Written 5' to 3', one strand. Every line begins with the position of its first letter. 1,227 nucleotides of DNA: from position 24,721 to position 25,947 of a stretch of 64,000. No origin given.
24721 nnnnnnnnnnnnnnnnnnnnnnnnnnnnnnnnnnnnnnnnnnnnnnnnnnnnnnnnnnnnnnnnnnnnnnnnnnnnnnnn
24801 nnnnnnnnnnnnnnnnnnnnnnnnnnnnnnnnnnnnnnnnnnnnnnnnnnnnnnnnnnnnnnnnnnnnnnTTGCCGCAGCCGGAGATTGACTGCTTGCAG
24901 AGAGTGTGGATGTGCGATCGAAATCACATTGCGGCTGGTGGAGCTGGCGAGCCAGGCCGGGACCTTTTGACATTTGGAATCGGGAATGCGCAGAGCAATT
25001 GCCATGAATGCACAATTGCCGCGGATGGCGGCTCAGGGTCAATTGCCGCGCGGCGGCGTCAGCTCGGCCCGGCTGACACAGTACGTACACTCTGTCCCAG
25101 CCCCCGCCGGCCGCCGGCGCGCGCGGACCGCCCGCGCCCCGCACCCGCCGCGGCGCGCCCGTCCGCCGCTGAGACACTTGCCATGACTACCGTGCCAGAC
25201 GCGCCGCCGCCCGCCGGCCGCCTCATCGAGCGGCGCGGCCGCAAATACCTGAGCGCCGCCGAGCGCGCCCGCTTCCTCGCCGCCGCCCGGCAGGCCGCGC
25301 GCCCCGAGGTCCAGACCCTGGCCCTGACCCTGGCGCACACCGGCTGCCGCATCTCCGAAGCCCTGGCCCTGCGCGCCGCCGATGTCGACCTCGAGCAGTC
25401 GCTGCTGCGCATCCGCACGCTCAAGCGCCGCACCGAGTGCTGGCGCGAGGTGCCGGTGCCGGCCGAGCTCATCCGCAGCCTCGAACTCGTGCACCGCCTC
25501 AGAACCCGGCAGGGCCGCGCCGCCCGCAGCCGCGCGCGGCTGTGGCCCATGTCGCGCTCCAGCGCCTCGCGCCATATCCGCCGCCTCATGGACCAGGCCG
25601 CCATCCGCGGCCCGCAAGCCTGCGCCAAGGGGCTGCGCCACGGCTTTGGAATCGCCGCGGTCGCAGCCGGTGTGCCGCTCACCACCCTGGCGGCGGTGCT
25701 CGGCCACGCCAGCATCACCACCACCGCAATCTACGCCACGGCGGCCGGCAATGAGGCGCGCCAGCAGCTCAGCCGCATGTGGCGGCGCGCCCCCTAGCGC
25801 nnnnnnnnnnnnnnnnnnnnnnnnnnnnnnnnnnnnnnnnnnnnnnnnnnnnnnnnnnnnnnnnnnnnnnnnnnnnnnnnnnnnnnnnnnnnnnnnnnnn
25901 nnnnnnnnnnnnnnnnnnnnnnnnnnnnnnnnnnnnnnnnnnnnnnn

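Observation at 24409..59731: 35.3-kb ICE-like island precisely delimited by a perfect 22-bp direct repeat between sixA and metZ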

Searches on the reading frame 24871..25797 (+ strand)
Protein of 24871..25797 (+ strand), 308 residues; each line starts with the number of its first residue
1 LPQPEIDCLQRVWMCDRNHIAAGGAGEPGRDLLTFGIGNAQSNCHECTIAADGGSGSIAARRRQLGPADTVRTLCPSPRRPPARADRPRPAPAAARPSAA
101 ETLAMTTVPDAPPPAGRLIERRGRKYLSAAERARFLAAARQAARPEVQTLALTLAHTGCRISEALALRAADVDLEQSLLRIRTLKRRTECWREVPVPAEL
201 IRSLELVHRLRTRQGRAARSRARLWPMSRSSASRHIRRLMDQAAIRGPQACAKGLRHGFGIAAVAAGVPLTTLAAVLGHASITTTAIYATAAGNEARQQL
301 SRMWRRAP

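Call 7: search_protein_families(library=pfam, proteins=[window:24871-25797:+])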
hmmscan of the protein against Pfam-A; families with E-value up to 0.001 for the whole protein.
window:24871-25797:+ (308 aa): 1 family
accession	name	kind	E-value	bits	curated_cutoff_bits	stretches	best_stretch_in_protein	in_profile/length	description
PF00589.27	Phage_integrase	-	2.4e-19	70.2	27.1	1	126-292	2-169/172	Phage integrase family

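Call 13: search_protein_families(library=ncbifam, proteins=[window:24871-25797:+])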
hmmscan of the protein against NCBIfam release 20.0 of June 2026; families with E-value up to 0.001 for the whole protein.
window:24871-25797:+ (308 aa): 11 families
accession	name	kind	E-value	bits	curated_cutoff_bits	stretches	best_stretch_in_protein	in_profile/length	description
NF040815.2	recomb_XerA_Arch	equivalog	5.1e-19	68.9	220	1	120-298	90-261/263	site-specific tyrosine recombinase/integron integrase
TIGR02225.1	recomb_XerD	equivalog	2e-16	60.2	329.6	1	124-303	101-286/290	site-specific tyrosine recombinase XerD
NF001399.0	PRK00283.1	subfamily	2.5e-14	53.2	279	1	125-301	112-293/300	tyrosine recombinase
TIGR02249.1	integrase_gron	subfamily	1.1e-13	51.2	265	2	224-296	234-305/315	integron integrase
TIGR02224.1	recomb_XerC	equivalog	5.8e-13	48.9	335.15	1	131-298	111-284/295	tyrosine recombinase XerC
NF011946.0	PRK15417.1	equivalog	1.8e-09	37.2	435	1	226-290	251-314/337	integron integrase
NF003462.0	PRK05084.1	equivalog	2.9e-07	29.5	267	1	150-303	201-356/360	tyrosine recombinase XerS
NF002685.0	PRK02436.1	equivalog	7.7e-07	29.2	178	1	143-285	110-240/245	site-specific tyrosine recombinase XerD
NF007370.0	PRK09870.1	subfamily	1.6e-06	27.9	221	1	122-291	8-179/200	tyrosine-type DNA invertase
NF007371.0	PRK09871.1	subfamily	3.5e-06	26.7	222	1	124-306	4-185/198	tyrosine-type DNA invertase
NF002331.0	PRK01287.1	subfamily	8.2e-06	25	371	1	124-292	139-313/365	site-specific tyrosine recombinase XerC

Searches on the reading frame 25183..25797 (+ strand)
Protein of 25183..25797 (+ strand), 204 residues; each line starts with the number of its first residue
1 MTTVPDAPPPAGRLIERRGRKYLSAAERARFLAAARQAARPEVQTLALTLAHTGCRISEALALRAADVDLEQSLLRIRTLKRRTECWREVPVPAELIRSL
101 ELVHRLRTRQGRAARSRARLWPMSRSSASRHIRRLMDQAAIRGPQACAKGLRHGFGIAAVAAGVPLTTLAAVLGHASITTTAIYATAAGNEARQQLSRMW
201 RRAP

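Call 50: search_solved_structures(query=window:25183-25797:+, max_evalue=0.001, show_alignments=1)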
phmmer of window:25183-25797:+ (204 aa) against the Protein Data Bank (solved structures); distinct sequences matched with E-value up to 0.001: 7.
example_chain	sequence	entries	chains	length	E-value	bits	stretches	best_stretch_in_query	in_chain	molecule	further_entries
5hxy_A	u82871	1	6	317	2.5e-11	47.1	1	21-193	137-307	Tyrosine recombinase XerA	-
1a0p_A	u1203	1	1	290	6.2e-07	32.7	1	16-194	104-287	SITE-SPECIFIC RECOMBINASE XERD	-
4a8e_A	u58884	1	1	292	1.3e-06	31.7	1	29-193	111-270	PROBABLE TYROSINE RECOMBINASE XERC-LIKE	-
5dcf_A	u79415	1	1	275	1.3e-06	31.7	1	23-195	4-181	Tyrosine recombinase XerD,DNA translocase FtsK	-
2a3v_A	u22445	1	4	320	3.4e-05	27.1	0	123-194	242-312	site-specific recombinase IntI4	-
5vfz_A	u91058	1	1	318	4e-05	26.8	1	40-191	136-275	Gp33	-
5jjv_A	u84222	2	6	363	4.9e-05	26.5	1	21-200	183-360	Tyrosine recombinase XerH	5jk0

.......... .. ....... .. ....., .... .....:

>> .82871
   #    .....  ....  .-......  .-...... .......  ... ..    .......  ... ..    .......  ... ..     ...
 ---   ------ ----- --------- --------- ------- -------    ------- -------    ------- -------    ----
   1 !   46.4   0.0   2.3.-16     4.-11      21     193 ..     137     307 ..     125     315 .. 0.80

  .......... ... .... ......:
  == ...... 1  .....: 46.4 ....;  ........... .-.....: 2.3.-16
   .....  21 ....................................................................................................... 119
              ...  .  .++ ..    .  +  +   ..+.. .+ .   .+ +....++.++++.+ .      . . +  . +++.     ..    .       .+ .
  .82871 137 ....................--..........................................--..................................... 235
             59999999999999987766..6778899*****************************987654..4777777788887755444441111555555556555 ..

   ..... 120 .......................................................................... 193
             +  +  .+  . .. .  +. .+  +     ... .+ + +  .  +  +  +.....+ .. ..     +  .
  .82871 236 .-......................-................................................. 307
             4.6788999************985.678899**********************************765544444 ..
